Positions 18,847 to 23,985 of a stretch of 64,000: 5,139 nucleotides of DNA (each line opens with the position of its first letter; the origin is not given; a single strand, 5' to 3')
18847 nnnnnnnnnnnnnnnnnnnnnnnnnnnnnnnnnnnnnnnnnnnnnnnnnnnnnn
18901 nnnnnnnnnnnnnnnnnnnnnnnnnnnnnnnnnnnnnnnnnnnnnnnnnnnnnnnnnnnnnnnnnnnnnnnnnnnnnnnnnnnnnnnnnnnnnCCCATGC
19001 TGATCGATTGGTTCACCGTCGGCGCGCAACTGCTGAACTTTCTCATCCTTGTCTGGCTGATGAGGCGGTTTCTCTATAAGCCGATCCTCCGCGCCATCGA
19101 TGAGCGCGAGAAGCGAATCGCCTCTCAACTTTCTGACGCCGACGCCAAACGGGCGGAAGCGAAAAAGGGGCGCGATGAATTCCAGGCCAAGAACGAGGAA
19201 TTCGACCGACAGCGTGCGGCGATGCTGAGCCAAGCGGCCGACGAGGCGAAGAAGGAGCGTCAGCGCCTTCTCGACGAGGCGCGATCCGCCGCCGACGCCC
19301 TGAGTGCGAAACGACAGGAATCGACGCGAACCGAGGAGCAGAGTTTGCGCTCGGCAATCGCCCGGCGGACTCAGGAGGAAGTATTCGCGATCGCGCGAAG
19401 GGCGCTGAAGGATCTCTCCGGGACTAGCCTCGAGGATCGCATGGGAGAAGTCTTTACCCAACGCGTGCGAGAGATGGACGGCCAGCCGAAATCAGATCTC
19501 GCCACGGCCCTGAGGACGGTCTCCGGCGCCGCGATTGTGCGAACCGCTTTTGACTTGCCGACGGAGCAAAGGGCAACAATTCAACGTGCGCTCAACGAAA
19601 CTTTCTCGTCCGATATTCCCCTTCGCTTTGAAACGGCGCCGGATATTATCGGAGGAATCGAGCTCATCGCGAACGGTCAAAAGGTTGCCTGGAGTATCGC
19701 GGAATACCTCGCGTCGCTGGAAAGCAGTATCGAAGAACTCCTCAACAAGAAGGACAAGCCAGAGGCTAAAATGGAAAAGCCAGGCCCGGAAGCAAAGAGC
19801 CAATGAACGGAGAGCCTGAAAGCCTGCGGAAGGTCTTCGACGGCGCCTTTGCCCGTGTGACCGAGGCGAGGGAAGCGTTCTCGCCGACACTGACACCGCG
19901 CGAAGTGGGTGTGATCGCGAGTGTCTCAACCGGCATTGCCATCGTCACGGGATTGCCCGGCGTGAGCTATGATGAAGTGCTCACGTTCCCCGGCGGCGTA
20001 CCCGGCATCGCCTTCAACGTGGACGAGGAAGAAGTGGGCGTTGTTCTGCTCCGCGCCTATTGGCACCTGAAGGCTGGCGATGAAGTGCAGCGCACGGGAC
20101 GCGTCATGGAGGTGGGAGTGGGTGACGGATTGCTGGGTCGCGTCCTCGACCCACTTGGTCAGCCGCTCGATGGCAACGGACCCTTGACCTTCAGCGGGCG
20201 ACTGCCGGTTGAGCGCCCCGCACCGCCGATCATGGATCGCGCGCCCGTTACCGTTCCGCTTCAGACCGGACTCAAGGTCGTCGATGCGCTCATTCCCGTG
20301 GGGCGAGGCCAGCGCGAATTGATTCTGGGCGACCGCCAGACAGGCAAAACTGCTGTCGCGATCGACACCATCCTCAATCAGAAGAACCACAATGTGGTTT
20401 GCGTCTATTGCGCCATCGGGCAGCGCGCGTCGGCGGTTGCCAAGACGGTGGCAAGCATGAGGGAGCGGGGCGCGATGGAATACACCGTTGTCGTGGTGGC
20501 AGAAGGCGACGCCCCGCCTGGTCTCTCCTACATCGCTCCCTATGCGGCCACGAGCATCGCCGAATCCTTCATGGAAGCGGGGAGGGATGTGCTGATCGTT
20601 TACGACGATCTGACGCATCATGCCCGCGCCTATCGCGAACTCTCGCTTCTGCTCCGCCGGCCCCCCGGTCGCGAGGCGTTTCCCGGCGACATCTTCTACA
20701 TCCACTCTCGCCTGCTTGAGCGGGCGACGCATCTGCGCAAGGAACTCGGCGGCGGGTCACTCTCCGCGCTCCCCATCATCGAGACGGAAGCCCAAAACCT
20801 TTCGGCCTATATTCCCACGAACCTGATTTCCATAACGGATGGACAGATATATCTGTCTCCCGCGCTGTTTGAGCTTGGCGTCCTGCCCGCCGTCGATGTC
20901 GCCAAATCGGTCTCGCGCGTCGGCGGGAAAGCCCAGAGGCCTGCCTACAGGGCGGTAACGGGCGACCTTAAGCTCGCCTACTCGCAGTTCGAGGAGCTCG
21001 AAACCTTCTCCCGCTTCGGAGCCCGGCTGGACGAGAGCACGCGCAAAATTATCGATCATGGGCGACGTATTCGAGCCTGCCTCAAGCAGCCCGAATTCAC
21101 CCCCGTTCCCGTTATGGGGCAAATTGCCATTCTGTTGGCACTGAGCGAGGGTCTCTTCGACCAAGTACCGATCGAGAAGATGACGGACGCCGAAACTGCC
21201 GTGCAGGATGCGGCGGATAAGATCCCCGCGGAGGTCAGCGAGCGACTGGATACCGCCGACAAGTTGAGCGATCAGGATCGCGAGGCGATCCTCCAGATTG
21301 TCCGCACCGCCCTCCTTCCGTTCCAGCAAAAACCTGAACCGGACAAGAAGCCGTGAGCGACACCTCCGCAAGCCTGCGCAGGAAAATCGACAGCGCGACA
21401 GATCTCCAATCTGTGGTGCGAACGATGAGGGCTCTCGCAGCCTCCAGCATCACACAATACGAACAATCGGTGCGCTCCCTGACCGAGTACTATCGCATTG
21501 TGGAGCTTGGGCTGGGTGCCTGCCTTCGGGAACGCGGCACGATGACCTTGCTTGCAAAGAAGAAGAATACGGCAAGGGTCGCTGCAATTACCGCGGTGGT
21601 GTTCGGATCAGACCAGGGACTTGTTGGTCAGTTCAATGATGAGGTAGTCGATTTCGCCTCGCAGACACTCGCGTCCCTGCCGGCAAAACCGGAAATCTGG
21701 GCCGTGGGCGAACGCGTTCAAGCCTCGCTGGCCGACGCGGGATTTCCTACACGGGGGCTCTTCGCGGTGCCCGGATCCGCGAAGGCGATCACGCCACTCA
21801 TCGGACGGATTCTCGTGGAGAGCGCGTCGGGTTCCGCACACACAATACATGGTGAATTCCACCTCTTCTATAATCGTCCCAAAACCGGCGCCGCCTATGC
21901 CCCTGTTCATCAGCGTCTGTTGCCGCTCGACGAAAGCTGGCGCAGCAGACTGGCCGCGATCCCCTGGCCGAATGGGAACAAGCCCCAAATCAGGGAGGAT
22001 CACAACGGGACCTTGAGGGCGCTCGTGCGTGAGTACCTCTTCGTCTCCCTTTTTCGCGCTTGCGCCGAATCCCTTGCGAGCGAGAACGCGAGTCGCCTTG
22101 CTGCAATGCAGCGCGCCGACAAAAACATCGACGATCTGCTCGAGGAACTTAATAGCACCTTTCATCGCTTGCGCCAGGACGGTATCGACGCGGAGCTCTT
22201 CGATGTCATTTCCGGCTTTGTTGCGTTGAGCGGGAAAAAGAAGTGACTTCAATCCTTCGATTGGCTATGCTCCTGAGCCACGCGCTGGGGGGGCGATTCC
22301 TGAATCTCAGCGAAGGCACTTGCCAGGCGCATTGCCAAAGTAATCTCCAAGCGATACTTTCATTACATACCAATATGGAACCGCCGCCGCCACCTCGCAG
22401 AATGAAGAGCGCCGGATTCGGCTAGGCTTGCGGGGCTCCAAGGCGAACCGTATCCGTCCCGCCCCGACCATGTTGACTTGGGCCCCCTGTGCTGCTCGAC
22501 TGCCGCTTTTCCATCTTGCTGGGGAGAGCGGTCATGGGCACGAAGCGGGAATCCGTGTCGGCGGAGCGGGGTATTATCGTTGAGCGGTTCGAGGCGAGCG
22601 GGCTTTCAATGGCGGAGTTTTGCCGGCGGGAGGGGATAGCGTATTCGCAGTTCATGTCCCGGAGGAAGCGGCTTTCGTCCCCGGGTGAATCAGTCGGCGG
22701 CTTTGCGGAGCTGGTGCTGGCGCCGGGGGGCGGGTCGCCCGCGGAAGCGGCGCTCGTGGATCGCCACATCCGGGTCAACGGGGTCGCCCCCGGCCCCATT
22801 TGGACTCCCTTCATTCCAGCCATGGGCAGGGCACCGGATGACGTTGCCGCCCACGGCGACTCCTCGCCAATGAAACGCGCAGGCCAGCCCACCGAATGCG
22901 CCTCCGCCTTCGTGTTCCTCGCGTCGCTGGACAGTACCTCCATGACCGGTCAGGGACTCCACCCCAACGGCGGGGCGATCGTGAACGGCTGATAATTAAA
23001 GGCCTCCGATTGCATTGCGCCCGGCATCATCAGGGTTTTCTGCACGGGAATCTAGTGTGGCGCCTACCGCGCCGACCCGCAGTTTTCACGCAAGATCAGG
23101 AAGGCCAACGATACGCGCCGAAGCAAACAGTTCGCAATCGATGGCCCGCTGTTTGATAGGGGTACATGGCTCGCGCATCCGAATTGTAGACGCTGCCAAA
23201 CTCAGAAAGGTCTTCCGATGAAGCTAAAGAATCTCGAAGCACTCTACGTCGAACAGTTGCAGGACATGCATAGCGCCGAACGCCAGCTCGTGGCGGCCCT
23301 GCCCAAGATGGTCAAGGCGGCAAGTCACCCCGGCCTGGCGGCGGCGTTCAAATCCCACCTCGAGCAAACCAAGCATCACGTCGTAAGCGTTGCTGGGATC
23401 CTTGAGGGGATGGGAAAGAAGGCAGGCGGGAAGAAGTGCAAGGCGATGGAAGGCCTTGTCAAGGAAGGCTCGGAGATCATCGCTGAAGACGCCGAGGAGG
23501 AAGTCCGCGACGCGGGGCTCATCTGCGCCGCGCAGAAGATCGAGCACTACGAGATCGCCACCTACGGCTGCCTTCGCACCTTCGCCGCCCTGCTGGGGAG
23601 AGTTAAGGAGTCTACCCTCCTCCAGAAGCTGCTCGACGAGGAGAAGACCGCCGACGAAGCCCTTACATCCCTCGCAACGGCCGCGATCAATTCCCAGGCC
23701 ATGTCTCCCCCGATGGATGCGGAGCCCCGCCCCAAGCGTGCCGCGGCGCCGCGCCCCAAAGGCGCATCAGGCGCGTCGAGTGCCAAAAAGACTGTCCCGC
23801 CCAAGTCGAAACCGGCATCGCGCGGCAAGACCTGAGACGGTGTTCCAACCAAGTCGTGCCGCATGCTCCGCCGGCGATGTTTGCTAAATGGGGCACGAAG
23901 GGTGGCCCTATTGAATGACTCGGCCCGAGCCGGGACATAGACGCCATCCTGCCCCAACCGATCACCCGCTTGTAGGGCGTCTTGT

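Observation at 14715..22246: Complete N-type (Na+) F-ATPase operon with Na+-binding c subunit, AtpQ/AtpR and a b/delta-like fused stator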

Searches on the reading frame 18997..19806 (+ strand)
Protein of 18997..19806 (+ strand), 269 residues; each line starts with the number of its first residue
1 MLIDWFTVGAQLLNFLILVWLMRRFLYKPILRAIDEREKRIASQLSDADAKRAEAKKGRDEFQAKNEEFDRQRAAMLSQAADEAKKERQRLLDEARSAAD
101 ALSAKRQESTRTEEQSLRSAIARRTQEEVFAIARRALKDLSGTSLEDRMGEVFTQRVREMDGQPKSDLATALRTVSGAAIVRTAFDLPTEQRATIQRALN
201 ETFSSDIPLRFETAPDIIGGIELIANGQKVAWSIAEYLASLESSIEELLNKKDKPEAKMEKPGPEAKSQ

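Call 3: search_protein_families(library=pfam, proteins=[window:18997-19806:+], max_evalue=0.01)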
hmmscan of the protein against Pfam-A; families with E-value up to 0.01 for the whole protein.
window:18997-19806:+ (269 aa): 3 families
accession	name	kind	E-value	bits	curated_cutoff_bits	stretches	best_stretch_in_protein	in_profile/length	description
PF00430.23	ATP-synt_B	-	2.4e-13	50.8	28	1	10-137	4-131/132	ATP synthase B/B' CF(0)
PF00213.23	OSCP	-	7.4e-08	33.1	22.3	1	179-244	105-171/172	ATP synthase delta (OSCP) subunit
PF19745.5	FUT8_N_cat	-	0.0033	16.7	27.6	1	13-172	13-169/499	Alpha-(1,6)-fucosyltransferase N- and catalytic domains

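Call 4: search_protein_families(library=ncbifam, proteins=[window:18997-19806:+], max_evalue=0.01)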
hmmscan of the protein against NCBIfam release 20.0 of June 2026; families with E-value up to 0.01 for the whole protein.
window:18997-19806:+ (269 aa): 24 families
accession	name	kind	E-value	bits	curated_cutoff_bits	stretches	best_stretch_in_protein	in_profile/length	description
TIGR03321.1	alt_F1F0_F0_B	exception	7.8e-97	323.9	224.7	1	1-245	1-245/246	alternate F1F0 ATPase, F0 subunit B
NF011044.0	PRK14474.1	equivalog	1.6e-66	224.4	339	1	1-251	1-252/258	F0F1 ATP synthase subunit B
NF011043.0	PRK14473.1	equivalog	6.8e-17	61.9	168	1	3-139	6-142/164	F0F1 ATP synthase subunit B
NF009992.0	PRK13461.1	equivalog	4.9e-15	55.5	127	1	1-138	1-138/159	F0F1 ATP synthase subunit B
TIGR01144.1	ATP_synt_b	equivalog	3e-14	53.2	65.5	1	11-129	1-115/147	F0F1 ATP synthase subunit B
NF009987.0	PRK13453.1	equivalog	1.7e-13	50.7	172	1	3-138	16-151/173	F0F1 ATP synthase subunit B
NF004411.0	PRK05759.1-2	equivalog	1.2e-12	48.2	131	1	6-130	5-125/156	F0F1 ATP synthase subunit B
NF004413.0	PRK05759.1-4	equivalog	1.5e-11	44.7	197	1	8-129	7-124/156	F0F1 ATP synthase subunit B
NF011041.0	PRK14471.1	equivalog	4.1e-11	43.1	200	1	11-139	14-142/164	F0F1 ATP synthase subunit B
NF005607.0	PRK07353.1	equivalog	2.3e-10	40.5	131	1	11-137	26-148/155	F0F1 ATP synthase subunit B'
NF006293.0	PRK08476.1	equivalog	1.8e-09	37.9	118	1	13-120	15-122/141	F0F1 ATP synthase subunit B'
NF004412.0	PRK05759.1-3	equivalog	1.1e-08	35.2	156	1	10-149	32-167/185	F0F1 ATP synthase subunit B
NF006292.0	PRK08475.1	equivalog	4.3e-08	33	166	1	12-131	32-151/171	F0F1 ATP synthase subunit B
NF009991.0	PRK13460.1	equivalog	5.1e-08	33.1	183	1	11-102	22-113/173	F0F1 ATP synthase subunit B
NF009961.0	PRK13428.1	equivalog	1.4e-07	31.1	328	1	10-122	6-103/445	F0F1 ATP synthase subunit B/delta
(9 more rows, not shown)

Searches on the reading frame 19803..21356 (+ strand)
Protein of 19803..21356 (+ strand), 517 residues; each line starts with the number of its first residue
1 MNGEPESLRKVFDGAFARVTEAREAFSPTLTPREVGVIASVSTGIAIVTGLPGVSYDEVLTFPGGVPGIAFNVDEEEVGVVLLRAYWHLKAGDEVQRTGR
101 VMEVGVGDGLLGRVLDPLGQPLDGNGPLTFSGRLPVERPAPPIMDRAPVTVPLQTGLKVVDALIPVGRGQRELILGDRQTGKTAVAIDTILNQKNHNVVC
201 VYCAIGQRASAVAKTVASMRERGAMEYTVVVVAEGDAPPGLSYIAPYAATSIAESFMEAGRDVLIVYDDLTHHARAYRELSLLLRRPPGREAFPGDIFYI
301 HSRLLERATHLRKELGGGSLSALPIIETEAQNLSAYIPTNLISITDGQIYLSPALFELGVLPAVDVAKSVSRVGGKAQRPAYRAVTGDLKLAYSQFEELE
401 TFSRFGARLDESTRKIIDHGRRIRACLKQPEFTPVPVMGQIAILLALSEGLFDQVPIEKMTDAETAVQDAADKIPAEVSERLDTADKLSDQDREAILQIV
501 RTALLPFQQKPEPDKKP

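Call 3: search_protein_families(library=pfam, proteins=[window:19803-21356:+], max_evalue=0.01)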
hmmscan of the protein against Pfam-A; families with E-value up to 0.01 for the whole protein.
window:19803-21356:+ (517 aa): 3 families
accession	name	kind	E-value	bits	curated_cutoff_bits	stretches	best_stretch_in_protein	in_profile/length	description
PF00006.31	ATP-synt_ab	-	3.7e-79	265.7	29.5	1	156-371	1-213/213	ATP synthase alpha/beta family, nucleotide-binding domain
PF00306.32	ATP-synt_ab_C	-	1.2e-33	116.6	27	1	378-501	1-124/126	ATP synthase alpha/beta chain, C terminal domain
PF02874.29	ATP-synt_ab_N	-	0.00034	21.5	20.9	1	34-99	4-69/69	ATP synthase alpha/beta family, beta-barrel domain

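Call 4: search_protein_families(library=ncbifam, proteins=[window:19803-21356:+], max_evalue=0.01)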
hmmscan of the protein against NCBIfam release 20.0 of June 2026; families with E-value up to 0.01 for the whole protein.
window:19803-21356:+ (517 aa): 35 families (the best 25 are shown)
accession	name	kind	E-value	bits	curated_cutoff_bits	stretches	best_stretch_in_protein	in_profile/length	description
TIGR03324.1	alt_F1F0_F1_al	exception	1e-271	901.9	750.5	1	9-504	2-497/497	alternate F1F0 ATPase, F1 subunit alpha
NF009884.0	PRK13343.1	equivalog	9.4e-222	737.1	554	1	13-508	8-503/507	F0F1 ATP synthase subunit alpha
TIGR00962.1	atpA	equivalog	2.4e-188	626.9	484.45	1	24-499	16-493/503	F0F1 ATP synthase subunit alpha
NF045863.1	glide_MMOB1660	exception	3.9e-122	408.8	600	1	38-453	3-423/515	MMOB1660 family gliding motility ATPase complex subunit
NF005523.0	PRK07165.1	equivalog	3.7e-87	293.1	414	1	142-434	118-405/509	ATP F0F1 synthase subunit alpha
NF045936.2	MSC_0619_alpha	exception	1.4e-80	271.4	520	1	143-433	115-400/505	MSC_0619 family F1-like ATPase alpha subunit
TIGR02546.1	III_secr_ATP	equivalog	1.7e-61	208.2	604.75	1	74-431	49-405/423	type III secretion system ATPase SctN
TIGR03496.1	FliI_clade1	equivalog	1.5e-60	205.2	619.1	1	72-431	40-398/414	flagellar protein export ATPase FliI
NF005391.0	PRK06936.1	equivalog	5.1e-56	190.3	657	1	89-431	82-421/439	type III secretion system ATPase SctN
TIGR01026.1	fliI_yscN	subfamily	1.9e-54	185.1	379.5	1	73-430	67-421/440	FliI/YscN family ATPase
TIGR03498.1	FliI_clade3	equivalog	1.7e-52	178.5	587.45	1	73-430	43-400/418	flagellar protein export ATPase FliI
NF005295.0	PRK06820.1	equivalog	1.9e-50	172.2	690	1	34-408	29-396/440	EscN/YscN/HrcN family type III secretion system ATPase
NF006575.0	PRK09099.1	subfamily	1.8e-49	168.7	706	1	91-430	87-423/443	type III secretion system ATPase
TIGR03497.1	FliI_clade2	equivalog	1e-48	166.4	629.8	1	75-425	43-390/413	flagellar protein export ATPase FliI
NF006012.0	PRK08149.1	equivalog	5.9e-48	163.9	594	1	95-429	76-411/431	type III secretion system ATPase SctN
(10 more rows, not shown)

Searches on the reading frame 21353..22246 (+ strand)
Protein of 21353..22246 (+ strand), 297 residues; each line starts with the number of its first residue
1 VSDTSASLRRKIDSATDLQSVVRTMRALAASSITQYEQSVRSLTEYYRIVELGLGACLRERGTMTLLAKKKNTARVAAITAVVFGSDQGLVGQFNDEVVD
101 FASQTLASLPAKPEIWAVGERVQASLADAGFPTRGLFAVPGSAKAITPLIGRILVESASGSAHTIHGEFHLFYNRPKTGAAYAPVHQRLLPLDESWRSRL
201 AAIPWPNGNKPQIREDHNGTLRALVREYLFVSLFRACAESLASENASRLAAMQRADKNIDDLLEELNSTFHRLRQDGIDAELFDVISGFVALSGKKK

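Call 3: search_protein_families(library=pfam, proteins=[window:21353-22246:+], max_evalue=0.01)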
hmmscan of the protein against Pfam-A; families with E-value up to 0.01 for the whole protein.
window:21353-22246:+ (297 aa): 1 family
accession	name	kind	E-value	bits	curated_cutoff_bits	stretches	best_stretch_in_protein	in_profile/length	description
PF00231.24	ATP-synt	-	1.6e-53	182.7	39.9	1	7-292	4-285/285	ATP synthase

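Call 4: search_protein_families(library=ncbifam, proteins=[window:21353-22246:+], max_evalue=0.01)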
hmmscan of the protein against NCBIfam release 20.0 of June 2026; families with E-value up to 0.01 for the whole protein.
window:21353-22246:+ (297 aa): 13 families
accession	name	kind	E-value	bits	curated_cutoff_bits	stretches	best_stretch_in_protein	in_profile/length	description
TIGR03323.1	alt_F1F0_F1_gam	exception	1.4e-116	388.9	282.35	1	8-292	1-285/285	alternate F1F0 ATPase, F1 subunit gamma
TIGR01146.1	ATPsyn_F1gamma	equivalog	5.9e-32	111.6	194.45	1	7-292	6-286/286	ATP synthase F1 subunit gamma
NF004145.0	PRK05621.1-2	equivalog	3.5e-25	89.1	317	1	7-294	6-304/306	F0F1 ATP synthase subunit gamma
NF009959.0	PRK13426.1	equivalog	1.2e-21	77.6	394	1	9-290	8-289/291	F0F1 ATP synthase subunit gamma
NF010709.0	PRK14111.1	equivalog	2.1e-21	76.6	425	1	4-293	3-289/290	F0F1 ATP synthase subunit gamma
NF004144.0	PRK05621.1-1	equivalog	3.1e-20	72.8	372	1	7-291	6-286/287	F0F1 ATP synthase subunit gamma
NF004146.0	PRK05621.1-4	equivalog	5.3e-20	72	342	2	170-291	174-295/296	F0F1 ATP synthase subunit gamma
NF004147.0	PRK05621.2-1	equivalog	5.4e-19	69.1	382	1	2-292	2-292/293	F0F1 ATP synthase subunit gamma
NF010708.0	PRK14110.1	equivalog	1.2e-17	64.2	445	1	169-291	171-289/291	F0F1 ATP synthase subunit gamma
NF009957.0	PRK13424.1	equivalog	7.3e-17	61.5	436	1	12-294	11-291/291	F0F1 ATP synthase subunit gamma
NF009958.0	PRK13425.1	equivalog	6.4e-16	58.6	501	2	221-293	219-291/292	F0F1 ATP synthase subunit gamma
NF009960.0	PRK13427.1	equivalog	7.3e-09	35.5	432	1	217-292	213-288/289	F0F1 ATP synthase subunit gamma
NF009956.0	PRK13422.1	equivalog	8.7e-07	28.6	582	1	216-291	222-297/298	F0F1 ATP synthase subunit gamma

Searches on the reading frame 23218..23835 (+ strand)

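Call 24: search_protein_families(library=pfam, proteins=[window:23218-23835:+], max_evalue=0.001)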
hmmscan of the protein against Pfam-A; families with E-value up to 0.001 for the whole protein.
window:23218-23835:+ (205 aa): 1 family
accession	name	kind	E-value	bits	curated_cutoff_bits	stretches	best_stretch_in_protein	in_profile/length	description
PF05974.18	DUF892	-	1.9e-53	181.2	23.7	1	6-161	2-158/159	Domain of unknown function (DUF892)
